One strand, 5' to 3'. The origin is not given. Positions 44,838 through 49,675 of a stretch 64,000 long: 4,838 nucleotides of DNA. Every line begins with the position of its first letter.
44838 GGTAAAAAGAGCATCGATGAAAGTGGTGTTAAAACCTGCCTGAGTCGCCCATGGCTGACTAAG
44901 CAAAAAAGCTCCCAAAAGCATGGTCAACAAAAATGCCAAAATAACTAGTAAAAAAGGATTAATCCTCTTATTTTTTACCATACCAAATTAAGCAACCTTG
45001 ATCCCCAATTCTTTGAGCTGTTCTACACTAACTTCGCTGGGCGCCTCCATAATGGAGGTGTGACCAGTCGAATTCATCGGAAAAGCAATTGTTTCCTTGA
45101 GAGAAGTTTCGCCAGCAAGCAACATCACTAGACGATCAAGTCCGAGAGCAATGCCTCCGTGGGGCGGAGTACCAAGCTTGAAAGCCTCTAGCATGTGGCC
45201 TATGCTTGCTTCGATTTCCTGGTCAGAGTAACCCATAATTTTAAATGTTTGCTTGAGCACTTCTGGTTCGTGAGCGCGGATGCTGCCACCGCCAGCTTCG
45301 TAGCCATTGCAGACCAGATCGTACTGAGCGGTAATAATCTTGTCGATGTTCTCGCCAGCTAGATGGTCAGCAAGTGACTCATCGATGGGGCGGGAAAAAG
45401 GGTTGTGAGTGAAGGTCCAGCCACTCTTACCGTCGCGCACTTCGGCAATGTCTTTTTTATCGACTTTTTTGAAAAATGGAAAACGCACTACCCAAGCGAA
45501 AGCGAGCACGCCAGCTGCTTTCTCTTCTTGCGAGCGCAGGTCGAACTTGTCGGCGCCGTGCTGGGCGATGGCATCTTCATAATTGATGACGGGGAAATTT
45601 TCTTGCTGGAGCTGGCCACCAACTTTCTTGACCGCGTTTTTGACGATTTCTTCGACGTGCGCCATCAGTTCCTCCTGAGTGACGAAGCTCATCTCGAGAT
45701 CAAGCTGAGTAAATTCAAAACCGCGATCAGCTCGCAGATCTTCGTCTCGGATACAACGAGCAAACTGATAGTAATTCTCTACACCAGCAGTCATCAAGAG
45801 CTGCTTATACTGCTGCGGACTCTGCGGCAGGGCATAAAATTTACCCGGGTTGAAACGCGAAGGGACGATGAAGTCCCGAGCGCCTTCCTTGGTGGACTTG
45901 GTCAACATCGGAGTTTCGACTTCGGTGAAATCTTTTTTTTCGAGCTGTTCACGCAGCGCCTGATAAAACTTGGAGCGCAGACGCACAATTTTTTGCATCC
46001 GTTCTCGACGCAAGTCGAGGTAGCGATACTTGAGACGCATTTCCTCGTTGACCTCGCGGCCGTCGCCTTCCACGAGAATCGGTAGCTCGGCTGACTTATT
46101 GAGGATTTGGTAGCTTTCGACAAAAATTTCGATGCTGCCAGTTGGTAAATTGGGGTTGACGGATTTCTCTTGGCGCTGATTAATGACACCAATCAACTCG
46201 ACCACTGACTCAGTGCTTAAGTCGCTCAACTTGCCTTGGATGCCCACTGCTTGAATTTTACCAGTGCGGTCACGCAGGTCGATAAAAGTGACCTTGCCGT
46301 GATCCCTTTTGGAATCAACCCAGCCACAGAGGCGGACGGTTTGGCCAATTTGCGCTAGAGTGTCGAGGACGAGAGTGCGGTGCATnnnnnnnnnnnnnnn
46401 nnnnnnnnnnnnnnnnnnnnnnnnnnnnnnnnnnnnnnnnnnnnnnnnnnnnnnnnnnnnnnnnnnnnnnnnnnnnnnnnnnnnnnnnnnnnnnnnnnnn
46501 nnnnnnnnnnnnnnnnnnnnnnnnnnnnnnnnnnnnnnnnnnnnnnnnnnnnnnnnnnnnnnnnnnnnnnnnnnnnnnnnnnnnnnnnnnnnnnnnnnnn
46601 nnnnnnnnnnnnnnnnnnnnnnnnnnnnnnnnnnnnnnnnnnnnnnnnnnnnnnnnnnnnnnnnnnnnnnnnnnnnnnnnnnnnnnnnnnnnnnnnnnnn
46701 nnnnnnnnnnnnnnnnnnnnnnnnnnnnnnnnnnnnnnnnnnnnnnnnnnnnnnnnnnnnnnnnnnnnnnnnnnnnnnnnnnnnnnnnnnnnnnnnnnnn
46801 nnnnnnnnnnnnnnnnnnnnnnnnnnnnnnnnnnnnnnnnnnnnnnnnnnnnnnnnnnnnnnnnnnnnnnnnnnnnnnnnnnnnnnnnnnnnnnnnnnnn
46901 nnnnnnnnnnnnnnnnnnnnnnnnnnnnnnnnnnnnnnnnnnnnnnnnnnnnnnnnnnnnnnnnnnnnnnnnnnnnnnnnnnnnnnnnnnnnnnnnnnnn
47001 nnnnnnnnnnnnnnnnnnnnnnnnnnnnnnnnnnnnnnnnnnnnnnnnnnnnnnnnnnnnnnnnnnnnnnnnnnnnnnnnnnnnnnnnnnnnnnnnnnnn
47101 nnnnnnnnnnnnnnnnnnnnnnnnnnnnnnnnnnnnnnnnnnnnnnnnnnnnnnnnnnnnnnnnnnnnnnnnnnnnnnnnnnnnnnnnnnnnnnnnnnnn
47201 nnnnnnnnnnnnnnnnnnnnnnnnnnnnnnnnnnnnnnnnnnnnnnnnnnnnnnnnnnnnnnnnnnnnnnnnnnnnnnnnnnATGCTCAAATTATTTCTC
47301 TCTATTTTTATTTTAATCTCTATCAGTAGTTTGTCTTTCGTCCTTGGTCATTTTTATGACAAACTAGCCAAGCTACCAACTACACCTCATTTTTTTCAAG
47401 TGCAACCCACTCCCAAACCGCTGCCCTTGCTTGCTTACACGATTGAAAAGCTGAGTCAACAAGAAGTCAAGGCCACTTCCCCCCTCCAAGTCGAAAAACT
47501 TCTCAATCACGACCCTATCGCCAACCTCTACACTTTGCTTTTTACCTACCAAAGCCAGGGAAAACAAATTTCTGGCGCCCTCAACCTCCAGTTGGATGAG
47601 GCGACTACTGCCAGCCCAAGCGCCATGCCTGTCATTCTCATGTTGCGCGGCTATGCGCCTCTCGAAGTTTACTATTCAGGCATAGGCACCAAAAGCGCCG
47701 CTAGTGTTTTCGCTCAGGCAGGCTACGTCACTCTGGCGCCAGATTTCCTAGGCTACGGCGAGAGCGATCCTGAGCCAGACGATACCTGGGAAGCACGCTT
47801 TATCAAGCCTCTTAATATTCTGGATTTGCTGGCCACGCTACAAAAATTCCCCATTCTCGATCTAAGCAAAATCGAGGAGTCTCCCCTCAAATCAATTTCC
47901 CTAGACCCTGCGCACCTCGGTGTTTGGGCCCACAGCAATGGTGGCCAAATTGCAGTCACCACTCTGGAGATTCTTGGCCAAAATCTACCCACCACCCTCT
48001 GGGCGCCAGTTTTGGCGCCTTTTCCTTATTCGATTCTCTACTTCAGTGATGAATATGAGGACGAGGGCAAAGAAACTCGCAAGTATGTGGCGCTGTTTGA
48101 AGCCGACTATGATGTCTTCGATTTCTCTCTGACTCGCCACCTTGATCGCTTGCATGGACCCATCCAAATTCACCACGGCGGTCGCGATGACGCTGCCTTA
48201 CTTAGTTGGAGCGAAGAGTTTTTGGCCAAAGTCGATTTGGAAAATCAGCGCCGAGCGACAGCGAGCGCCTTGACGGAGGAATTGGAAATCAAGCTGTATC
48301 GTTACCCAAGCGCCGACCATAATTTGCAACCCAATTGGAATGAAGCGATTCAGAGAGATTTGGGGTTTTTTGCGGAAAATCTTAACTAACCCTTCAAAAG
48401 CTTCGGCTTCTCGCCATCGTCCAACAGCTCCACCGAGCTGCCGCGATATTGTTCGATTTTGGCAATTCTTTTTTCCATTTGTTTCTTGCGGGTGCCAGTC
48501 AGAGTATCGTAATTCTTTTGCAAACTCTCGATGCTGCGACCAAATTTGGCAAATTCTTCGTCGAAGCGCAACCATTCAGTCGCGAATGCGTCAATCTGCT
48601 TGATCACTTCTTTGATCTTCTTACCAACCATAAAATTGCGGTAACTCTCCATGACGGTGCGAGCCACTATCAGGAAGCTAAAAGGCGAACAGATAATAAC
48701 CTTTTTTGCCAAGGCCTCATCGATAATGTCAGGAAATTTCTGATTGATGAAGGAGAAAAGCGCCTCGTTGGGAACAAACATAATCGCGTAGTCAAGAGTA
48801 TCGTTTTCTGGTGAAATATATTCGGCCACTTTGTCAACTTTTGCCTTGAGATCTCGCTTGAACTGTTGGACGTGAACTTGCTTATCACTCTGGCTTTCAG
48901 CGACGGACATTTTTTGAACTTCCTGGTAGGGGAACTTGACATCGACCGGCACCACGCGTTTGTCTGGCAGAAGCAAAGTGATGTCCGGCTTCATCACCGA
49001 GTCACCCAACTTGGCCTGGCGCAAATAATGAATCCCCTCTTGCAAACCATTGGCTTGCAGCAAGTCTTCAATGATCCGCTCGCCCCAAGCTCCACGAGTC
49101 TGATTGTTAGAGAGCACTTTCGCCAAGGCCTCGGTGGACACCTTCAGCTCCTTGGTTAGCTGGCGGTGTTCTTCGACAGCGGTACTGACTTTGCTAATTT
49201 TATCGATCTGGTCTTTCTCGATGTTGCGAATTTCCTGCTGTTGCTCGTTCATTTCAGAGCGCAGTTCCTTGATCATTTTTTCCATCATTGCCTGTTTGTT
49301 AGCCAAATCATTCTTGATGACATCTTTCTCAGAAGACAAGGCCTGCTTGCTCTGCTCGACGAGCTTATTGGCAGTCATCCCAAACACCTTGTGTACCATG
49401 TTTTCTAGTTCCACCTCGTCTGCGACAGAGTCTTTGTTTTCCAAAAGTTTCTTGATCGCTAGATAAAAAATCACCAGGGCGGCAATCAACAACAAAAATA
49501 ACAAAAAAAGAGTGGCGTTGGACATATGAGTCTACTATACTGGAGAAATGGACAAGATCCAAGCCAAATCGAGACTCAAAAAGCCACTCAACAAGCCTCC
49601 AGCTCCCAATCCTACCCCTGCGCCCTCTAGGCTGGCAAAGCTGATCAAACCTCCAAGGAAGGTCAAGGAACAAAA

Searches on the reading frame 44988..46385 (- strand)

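Call 14: search_protein_families(library=pfam, proteins=[window:44988-46385:-], max_evalue=0.001)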
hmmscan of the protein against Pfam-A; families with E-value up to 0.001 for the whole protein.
window:44988-46385:- (465 aa): 2 families
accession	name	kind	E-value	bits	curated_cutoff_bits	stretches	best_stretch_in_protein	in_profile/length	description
PF00152.25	tRNA-synt_2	-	2.1e-107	359.2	25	1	113-438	1-307/308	tRNA synthetases class II (D, K and N)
PF01336.31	tRNA_anti-codon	-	3.1e-13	49.9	27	1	17-95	1-75/75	OB-fold nucleic acid binding domain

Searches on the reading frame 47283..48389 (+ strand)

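Call 4: search_protein_families(library=pfam, proteins=[window:47283-48389:+], max_evalue=0.01)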
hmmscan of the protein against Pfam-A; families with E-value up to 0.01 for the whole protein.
window:47283-48389:+ (368 aa): 3 families
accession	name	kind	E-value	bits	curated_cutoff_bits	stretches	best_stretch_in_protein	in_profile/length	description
PF12697.13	Abhydrolase_6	-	0.00069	20.8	26.3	1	144-249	24-100/217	Alpha/beta hydrolase family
PF00561.26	Abhydrolase_1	-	0.0018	18.4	25.8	1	140-228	20-87/245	alpha/beta hydrolase fold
PF00326.27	Peptidase_S9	-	0.0055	16.7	22.6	0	207-367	61-210/213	Prolyl oligopeptidase family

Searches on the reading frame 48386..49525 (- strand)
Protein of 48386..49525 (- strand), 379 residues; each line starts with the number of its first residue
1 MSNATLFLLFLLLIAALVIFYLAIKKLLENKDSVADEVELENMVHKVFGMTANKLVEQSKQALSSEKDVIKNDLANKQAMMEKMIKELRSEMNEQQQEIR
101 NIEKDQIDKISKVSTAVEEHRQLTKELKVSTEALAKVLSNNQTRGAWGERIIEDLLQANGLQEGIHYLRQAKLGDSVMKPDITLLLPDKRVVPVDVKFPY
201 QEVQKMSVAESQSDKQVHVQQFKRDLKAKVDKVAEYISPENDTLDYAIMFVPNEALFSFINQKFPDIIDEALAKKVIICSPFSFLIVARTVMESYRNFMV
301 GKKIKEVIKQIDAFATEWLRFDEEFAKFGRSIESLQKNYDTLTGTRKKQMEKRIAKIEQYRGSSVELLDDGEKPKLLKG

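Call 14: search_protein_families(library=pfam, proteins=[window:48386-49525:-], max_evalue=0.001)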
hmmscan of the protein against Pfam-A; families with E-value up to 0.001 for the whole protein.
window:48386-49525:- (379 aa): 1 family
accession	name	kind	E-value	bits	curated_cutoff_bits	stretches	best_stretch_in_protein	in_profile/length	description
PF02646.22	RmuC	-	1.3e-61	208.7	26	1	81-361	3-285/291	RmuC family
